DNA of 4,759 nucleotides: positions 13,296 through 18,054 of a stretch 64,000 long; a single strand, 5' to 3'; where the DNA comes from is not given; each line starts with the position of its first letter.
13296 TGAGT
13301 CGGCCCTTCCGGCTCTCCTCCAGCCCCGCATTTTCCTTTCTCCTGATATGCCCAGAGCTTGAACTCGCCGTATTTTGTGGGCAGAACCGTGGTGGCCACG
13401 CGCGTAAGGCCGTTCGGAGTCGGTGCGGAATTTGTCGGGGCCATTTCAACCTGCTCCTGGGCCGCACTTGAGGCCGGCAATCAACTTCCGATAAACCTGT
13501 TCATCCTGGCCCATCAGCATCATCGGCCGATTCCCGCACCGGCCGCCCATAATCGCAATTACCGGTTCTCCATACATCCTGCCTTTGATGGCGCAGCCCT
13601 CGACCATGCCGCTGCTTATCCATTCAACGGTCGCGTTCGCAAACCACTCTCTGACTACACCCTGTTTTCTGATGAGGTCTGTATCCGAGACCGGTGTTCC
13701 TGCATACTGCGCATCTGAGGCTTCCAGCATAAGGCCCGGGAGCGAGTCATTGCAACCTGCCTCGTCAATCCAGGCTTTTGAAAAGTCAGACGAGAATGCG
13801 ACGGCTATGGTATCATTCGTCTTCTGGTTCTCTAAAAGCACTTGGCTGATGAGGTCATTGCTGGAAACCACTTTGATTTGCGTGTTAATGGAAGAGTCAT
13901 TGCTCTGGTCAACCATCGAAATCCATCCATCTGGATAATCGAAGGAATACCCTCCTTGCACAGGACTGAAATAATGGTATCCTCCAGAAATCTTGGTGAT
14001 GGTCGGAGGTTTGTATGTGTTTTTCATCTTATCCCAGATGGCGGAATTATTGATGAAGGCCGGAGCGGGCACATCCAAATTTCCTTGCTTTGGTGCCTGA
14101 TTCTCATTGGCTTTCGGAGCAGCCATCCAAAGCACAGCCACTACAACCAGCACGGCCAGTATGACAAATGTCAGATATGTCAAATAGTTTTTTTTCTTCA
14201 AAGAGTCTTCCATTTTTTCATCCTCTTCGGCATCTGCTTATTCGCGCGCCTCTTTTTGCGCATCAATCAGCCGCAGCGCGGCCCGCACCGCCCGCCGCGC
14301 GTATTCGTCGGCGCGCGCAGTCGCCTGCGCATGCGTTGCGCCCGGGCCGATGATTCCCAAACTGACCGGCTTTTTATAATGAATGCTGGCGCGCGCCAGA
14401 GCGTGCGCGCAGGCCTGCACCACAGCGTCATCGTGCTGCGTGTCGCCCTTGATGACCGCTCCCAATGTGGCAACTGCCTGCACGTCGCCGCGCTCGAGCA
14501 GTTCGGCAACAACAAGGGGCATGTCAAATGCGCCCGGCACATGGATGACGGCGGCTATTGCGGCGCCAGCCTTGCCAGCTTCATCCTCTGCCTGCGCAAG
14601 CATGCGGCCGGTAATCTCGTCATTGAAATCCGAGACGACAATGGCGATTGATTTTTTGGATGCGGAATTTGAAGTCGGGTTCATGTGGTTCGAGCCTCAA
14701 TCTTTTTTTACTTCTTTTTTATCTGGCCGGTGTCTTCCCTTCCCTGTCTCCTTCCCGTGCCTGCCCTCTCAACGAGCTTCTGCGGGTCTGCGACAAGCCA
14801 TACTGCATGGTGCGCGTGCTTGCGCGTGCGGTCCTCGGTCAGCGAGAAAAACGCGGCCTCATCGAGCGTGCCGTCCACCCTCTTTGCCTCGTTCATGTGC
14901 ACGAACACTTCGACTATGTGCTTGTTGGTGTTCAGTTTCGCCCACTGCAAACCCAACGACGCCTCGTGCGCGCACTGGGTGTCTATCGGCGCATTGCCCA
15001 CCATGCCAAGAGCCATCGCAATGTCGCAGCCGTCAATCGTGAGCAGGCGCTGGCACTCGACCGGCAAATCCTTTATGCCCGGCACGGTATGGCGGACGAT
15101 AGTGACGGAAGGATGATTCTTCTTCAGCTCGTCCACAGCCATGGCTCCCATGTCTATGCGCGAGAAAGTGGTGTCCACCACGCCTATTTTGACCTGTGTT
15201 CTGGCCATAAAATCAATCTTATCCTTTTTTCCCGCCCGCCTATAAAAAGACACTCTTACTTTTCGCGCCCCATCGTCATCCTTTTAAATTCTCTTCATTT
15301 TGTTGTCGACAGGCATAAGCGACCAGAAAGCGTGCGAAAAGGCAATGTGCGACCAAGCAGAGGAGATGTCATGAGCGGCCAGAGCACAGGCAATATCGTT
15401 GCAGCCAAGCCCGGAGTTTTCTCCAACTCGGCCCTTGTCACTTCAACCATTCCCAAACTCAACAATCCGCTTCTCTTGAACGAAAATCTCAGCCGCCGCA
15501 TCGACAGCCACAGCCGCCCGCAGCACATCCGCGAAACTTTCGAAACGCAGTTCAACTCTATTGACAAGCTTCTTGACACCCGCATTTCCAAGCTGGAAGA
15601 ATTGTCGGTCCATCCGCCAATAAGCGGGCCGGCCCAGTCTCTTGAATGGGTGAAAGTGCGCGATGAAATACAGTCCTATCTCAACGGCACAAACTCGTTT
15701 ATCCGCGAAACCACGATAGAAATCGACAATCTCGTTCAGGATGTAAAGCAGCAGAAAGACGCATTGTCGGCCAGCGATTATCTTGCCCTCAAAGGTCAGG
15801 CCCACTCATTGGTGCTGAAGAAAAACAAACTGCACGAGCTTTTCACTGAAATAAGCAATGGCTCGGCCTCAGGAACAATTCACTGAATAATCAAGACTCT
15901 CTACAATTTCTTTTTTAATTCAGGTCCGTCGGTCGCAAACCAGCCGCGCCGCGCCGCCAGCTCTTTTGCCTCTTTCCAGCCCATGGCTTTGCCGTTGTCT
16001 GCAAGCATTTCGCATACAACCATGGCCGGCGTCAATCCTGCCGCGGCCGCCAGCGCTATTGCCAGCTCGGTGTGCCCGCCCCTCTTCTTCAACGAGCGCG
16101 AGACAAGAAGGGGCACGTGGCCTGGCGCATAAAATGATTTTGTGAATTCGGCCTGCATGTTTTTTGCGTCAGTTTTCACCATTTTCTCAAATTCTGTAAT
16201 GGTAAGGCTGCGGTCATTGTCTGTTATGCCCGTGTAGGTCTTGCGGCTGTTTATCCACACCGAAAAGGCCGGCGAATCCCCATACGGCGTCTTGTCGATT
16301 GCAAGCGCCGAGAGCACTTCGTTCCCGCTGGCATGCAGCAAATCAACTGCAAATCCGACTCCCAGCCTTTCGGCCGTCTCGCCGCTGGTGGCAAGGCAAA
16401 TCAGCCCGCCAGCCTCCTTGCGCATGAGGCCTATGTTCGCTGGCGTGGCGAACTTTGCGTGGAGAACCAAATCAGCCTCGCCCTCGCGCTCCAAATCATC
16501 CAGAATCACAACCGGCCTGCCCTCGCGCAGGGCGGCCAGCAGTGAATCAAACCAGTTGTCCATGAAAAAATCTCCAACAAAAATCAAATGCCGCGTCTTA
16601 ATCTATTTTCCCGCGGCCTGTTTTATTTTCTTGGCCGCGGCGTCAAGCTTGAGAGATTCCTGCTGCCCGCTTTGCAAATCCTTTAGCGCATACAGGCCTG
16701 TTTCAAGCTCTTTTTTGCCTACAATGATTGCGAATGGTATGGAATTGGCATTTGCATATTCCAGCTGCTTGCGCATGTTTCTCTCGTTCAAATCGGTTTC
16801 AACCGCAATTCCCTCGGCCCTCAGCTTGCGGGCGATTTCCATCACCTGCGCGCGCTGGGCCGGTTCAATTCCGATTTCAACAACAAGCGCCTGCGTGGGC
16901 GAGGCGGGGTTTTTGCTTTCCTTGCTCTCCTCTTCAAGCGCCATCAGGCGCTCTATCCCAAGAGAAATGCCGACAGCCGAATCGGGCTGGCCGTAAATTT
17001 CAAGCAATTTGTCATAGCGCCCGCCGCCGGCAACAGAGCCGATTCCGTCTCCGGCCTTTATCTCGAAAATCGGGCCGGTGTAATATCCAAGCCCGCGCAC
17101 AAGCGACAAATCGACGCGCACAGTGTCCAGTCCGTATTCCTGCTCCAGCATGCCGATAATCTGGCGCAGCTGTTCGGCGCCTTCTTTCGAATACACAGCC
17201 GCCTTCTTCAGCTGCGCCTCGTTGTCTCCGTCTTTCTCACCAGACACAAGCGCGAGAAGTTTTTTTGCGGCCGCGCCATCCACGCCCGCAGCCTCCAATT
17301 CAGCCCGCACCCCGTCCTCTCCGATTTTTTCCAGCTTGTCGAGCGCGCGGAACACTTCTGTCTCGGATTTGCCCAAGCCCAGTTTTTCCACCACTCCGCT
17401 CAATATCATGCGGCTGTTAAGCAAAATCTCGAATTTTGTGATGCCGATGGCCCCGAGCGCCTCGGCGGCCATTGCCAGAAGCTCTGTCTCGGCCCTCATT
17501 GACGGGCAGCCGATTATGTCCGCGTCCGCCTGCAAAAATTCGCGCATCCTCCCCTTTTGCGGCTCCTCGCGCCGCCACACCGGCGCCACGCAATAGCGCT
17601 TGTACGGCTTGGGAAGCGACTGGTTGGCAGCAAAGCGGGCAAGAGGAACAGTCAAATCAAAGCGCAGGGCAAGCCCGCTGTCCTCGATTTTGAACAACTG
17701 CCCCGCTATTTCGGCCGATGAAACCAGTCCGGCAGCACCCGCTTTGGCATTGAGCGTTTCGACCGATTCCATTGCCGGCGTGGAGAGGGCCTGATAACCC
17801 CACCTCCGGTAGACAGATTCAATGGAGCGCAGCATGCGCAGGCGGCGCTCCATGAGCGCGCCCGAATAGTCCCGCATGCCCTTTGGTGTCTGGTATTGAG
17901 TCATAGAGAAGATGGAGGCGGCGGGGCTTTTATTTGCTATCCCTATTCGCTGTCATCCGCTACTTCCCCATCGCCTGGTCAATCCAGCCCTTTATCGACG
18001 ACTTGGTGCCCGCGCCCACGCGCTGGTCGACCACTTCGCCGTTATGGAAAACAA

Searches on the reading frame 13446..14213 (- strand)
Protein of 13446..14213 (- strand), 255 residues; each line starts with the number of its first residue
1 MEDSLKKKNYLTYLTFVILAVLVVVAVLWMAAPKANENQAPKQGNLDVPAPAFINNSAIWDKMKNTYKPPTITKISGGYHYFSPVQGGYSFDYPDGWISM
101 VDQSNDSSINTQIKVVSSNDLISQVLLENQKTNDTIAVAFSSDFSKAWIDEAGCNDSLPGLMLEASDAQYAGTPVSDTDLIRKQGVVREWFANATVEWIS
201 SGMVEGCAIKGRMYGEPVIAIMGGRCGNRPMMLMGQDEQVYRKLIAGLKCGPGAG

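Call 30: search_protein_families(library=pfam, proteins=[window:13446-14213:-], max_evalue=0.01)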
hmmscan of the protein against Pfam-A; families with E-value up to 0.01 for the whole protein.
window:13446-14213:- (255 aa): 0 families

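Call 69: search_protein_families(library=ncbifam, proteins=[window:13446-14213:-], max_evalue=0.01)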
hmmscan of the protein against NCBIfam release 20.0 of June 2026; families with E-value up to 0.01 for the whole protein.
window:13446-14213:- (255 aa): 1 family
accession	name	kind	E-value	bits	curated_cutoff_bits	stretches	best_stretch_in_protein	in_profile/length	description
NF040946.1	PSII_PsbP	equivalog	0.0086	15.7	60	0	74-104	22-52/180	photosystem II reaction center PsbP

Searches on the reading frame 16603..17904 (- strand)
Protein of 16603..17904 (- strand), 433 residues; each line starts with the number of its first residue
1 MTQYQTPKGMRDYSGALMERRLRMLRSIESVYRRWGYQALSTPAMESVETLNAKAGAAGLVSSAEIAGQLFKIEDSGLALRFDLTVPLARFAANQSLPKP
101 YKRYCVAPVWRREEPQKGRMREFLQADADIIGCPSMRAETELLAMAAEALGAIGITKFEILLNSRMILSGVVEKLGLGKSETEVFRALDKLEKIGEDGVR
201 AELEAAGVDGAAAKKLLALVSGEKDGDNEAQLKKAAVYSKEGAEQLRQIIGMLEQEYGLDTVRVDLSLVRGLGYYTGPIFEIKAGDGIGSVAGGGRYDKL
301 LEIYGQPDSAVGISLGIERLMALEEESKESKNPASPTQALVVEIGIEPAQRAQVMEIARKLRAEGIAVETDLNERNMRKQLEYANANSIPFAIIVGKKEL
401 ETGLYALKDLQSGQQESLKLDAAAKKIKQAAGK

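Call 70: find_homologous_proteins(query=window:16603-17904:-, max_evalue=1e-30)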
Query window:16603-17904:- (433 aa): 4523 proteins with E <= 1e-30 among 8000 candidates; the best 120 are listed.
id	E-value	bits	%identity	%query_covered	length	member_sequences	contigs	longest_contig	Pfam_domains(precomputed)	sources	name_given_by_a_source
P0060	5.6e-271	916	100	100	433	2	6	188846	PF13393.12,PF03129.26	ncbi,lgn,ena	-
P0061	9.2e-222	754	83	100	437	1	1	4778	PF13393.12,PF03129.26,PF00587.31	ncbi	-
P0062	7.6e-214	728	78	100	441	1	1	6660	PF13393.12,PF03129.26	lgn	-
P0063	8.8e-186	636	70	99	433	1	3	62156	PF13393.12,PF03129.26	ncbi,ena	-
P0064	2.1e-177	608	65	100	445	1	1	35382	PF13393.12,PF03129.26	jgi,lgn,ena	-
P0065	1.4e-171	589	67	98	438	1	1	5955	PF13393.12,PF03129.26,PF00587.31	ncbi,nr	ncbi:MAG: histidine--tRNA ligase [Candidatus Marsarchaeota archaeon]|nr:histidine--tRNA ligase [Cand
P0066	4.1e-171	587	66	99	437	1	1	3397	PF13393.12,PF03129.26,PF00587.31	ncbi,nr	ncbi:Histidine--tRNA ligase [uncultured archaeon]|nr:Histidine--tRNA ligase [uncultured archaeon]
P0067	1.8e-166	572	65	99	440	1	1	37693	PF13393.12,PF03129.26,PF00587.31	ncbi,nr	ncbi:Histidine--tRNA ligase [uncultured archaeon]|nr:Histidine--tRNA ligase [uncultured archaeon]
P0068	2.6e-162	558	64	99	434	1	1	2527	PF13393.12,PF03129.26,PF00587.31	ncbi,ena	-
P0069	1.8e-160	552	66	94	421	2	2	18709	PF13393.12,PF03129.26,PF00587.31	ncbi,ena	-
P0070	1.4e-153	530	62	100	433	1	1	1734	PF13393.12,PF03129.26,PF00587.31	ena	-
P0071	8.4e-153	527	62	99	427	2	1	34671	PF13393.12,PF03129.26,PF00587.31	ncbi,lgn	-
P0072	6.5e-148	511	59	99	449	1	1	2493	PF13393.12,PF03129.26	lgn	-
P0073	9.0e-146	504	61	97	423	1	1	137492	PF13393.12,PF03129.26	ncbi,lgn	-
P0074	9.2e-144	497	59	99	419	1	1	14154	PF13393.12,PF03129.26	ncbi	ncbi:MAG: histidine--tRNA ligase [Candidatus Micrarchaeota archaeon]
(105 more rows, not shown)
